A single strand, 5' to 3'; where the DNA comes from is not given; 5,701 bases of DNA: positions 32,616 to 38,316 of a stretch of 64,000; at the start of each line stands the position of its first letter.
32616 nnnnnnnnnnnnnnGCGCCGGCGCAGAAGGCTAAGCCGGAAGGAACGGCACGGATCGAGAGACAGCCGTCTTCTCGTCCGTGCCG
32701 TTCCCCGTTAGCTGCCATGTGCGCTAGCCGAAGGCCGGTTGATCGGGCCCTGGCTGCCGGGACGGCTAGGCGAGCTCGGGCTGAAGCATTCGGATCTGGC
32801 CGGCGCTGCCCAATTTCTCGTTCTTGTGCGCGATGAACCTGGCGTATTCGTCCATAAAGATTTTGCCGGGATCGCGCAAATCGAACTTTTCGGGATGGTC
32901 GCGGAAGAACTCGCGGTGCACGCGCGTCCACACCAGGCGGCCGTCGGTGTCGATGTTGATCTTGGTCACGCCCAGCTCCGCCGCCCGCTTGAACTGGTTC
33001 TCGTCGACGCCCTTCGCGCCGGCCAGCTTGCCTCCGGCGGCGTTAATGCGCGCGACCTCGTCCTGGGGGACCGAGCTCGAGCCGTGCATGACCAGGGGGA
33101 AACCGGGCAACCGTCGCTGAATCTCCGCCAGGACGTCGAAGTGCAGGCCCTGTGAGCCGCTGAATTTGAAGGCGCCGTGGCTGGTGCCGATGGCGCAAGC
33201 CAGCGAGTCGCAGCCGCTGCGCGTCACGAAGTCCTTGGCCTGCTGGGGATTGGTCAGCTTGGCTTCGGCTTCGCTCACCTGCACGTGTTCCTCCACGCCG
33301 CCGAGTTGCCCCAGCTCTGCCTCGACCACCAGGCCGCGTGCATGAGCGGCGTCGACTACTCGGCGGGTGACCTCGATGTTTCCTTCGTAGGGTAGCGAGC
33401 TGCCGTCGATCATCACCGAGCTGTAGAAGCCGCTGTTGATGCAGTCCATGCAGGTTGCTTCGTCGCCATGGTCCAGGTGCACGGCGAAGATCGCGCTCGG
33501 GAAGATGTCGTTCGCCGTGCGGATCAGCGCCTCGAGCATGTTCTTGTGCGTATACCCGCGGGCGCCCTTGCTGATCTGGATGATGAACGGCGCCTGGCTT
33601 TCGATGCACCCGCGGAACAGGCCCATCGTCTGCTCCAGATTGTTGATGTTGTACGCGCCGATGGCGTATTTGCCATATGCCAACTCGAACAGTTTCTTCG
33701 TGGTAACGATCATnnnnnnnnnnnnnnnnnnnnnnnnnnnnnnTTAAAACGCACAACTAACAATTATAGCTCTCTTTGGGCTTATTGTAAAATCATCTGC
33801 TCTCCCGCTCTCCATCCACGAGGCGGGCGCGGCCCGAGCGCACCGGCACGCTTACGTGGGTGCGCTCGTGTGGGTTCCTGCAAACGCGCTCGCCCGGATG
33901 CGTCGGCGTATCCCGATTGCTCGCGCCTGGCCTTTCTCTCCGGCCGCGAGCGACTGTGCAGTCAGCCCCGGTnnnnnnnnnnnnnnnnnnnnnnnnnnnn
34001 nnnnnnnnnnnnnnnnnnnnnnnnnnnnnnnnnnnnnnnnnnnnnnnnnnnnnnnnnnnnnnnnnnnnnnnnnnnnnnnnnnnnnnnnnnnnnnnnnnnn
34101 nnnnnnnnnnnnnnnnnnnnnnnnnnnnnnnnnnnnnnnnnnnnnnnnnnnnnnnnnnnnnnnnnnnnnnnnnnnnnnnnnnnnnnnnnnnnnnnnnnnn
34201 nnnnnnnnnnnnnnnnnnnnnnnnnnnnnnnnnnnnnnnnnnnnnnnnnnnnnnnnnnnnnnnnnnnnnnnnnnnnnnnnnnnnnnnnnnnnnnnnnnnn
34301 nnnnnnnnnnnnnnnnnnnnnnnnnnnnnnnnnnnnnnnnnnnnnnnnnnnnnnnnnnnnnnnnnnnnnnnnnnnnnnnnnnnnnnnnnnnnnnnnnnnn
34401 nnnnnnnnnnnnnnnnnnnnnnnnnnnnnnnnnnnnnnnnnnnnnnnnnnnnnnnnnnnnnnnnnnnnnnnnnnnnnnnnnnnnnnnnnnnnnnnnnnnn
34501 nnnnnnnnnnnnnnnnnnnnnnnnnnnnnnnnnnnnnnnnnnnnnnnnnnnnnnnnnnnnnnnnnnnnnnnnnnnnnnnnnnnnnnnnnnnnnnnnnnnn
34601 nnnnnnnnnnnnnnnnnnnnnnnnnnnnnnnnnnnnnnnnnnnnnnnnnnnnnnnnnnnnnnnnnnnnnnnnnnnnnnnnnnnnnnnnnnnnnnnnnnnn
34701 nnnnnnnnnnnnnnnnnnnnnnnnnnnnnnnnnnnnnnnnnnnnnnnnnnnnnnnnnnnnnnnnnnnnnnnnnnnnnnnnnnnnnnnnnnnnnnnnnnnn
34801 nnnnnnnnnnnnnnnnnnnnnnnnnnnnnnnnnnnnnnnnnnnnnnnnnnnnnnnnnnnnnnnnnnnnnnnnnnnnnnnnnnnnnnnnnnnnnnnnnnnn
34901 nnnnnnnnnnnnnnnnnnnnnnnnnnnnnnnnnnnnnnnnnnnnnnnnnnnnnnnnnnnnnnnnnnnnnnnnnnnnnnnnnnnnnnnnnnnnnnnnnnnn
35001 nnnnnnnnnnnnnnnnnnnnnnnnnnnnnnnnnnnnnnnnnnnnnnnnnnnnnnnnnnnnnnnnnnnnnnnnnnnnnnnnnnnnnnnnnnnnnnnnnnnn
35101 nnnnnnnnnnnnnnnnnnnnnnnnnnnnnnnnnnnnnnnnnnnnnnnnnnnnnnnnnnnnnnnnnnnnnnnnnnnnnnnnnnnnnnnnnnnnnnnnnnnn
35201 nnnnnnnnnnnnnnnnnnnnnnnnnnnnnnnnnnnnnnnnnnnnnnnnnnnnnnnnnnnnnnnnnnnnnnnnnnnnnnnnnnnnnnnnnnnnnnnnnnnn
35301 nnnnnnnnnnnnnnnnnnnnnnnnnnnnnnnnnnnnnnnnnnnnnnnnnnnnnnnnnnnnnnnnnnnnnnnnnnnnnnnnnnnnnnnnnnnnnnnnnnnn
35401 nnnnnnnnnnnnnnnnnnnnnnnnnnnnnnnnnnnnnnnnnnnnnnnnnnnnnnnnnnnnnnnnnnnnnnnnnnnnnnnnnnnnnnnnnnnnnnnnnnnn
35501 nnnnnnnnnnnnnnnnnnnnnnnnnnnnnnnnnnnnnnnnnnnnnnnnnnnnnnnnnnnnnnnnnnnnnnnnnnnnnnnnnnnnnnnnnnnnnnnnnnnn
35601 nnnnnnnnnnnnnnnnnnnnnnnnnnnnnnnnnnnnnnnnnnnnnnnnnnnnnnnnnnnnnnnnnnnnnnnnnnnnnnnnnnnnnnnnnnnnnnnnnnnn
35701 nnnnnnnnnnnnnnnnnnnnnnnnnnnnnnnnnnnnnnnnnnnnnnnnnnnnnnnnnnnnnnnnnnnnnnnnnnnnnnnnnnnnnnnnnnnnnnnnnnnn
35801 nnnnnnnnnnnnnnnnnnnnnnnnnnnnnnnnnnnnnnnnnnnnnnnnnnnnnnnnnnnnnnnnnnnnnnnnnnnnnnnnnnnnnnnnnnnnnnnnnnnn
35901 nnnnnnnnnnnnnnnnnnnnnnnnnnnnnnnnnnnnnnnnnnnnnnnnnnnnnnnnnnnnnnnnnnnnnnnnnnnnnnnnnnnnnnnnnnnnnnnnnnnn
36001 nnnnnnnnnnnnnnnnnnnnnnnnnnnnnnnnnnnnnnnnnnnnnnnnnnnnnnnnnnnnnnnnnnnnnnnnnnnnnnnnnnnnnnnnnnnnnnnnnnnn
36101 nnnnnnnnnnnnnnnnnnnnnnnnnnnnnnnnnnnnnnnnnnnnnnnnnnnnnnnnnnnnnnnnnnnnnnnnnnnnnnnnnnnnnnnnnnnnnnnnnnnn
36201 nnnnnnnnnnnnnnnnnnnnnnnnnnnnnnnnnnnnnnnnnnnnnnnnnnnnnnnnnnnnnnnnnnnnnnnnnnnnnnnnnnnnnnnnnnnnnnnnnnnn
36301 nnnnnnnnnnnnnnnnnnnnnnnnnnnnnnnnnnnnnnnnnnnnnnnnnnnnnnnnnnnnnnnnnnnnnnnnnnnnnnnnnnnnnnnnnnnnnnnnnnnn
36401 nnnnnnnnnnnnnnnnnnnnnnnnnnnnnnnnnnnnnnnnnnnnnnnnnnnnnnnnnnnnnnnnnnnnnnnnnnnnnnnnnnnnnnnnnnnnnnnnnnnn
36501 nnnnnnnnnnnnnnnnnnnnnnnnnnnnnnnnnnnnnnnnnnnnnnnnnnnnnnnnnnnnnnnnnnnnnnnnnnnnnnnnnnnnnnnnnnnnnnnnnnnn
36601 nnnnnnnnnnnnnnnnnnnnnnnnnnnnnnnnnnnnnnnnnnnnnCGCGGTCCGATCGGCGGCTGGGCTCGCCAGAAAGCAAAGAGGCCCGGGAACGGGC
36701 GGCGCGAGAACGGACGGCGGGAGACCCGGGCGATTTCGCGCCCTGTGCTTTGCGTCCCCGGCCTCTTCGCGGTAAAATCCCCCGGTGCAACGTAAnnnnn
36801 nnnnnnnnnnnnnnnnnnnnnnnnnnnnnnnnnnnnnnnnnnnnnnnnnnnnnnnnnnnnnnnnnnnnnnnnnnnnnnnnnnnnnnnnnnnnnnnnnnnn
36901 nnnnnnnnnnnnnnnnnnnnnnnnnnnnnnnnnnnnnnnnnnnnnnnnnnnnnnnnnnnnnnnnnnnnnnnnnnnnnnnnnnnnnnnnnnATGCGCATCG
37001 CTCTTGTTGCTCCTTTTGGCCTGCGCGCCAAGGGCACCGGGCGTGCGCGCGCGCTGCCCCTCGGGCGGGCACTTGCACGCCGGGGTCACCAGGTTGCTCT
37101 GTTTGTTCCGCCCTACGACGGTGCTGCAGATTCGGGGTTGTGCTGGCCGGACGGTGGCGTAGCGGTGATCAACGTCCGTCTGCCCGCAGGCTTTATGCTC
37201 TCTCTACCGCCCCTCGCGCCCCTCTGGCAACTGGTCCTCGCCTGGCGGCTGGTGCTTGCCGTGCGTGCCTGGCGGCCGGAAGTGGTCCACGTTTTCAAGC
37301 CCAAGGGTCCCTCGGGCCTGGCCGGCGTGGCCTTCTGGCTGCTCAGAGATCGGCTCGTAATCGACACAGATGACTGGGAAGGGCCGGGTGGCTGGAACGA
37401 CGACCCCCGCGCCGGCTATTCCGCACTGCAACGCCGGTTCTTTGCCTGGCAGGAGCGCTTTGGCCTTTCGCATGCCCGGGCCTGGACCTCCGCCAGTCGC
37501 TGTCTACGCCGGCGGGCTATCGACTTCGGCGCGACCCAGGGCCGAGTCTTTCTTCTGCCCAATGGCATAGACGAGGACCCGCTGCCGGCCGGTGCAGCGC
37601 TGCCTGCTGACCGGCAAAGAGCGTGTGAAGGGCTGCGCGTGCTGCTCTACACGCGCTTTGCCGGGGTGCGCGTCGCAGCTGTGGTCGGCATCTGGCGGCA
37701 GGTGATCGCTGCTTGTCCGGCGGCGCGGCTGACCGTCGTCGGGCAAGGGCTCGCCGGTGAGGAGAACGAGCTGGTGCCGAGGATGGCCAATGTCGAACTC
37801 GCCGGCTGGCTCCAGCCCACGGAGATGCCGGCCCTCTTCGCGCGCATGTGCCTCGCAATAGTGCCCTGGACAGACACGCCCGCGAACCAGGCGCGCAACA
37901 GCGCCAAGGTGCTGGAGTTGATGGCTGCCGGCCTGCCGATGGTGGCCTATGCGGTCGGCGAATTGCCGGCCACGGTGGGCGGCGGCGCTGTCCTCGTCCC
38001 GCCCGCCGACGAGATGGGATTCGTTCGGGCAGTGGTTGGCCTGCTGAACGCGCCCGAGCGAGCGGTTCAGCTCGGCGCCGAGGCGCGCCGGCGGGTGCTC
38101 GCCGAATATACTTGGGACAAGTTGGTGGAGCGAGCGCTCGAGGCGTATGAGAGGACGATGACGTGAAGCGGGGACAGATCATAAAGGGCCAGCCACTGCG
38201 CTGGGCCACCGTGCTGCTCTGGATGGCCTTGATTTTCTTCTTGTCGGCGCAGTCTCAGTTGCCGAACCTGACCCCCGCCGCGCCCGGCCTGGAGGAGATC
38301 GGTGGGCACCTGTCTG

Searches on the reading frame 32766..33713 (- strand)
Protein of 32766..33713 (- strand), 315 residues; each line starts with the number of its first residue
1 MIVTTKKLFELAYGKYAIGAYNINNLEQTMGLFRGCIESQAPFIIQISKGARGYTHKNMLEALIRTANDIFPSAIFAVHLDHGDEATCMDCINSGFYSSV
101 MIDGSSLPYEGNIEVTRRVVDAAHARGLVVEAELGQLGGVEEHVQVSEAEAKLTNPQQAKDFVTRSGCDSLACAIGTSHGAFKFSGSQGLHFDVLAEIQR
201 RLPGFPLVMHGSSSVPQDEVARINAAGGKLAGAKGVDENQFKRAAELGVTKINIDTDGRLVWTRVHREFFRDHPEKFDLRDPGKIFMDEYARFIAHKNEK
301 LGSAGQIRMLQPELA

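Call 15: find_encoding_contigs(protein=window:32766-33713:-, flank=6000, max_places=6)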
Protein window:32766-33713:- (315 aa): no gene with exactly this product is on record in the collection.

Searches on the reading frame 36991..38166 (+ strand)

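Call 21: search_protein_families(library=pfam, proteins=[window:36991-38166:+], max_evalue=1)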
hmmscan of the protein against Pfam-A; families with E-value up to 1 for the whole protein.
window:36991-38166:+ (391 aa): 5 families
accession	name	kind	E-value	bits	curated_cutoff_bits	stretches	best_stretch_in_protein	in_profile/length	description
PF13579.12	Glyco_trans_4_4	-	1.9e-20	74.2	29.7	1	18-192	4-158/158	Glycosyl transferase 4-like domain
PF13439.12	Glyco_transf_4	-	3.9e-17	63.2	28.5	1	24-196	11-169/170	Glycosyltransferase Family 4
PF13692.12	Glyco_trans_1_4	-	9.9e-14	52.2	27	1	234-353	23-141/142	Glycosyl transferases group 1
PF13524.12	Glyco_trans_1_2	-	1.8e-12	47.8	25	1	240-383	10-143/144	Glycosyl transferase-like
PF00534.26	Glycos_transf_1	-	3.6e-06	27.1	26.4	1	266-368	73-172/172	Glycosyl transferases group 1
